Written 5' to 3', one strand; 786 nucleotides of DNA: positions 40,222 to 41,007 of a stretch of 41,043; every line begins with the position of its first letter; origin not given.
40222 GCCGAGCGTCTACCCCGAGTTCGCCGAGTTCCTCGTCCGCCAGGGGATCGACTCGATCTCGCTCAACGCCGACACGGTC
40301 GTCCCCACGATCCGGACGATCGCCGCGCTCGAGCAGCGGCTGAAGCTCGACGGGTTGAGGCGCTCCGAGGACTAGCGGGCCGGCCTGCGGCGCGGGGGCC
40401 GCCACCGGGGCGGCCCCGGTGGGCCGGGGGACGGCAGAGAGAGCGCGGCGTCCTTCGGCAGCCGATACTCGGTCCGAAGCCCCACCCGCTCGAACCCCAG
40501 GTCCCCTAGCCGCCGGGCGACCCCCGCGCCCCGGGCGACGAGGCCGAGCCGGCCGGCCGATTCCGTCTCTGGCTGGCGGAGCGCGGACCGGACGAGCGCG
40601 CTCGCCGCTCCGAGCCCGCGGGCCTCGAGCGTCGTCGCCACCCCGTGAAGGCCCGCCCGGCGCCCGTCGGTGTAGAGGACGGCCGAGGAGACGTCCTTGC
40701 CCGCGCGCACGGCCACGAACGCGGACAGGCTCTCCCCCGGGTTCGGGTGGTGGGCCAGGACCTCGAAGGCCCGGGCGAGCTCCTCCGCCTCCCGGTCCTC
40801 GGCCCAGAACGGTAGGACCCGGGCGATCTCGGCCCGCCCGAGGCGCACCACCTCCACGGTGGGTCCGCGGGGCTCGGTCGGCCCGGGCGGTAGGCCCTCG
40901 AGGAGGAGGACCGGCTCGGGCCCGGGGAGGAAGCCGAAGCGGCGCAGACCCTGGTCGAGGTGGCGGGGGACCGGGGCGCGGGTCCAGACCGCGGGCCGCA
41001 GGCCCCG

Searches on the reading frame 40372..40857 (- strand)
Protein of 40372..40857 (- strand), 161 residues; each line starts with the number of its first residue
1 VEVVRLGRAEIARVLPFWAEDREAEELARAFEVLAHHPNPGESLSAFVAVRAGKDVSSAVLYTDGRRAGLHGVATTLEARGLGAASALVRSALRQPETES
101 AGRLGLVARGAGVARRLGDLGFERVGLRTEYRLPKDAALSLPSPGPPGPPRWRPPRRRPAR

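Call 97: search_protein_families(library=pfam, proteins=[window:40372-40857:-], max_evalue=0.01)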
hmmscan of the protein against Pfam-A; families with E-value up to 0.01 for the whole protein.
window:40372-40857:- (161 aa): 2 families
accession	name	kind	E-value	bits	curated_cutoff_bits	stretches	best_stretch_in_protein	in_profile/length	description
PF00583.31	Acetyltransf_1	-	0.001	19.8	20.7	1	38-106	31-98/116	Acetyltransferase (GNAT) family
PF13480.13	Acetyltransf_6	-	0.0081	16.8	22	0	25-95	53-123/143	Acetyltransferase (GNAT) domain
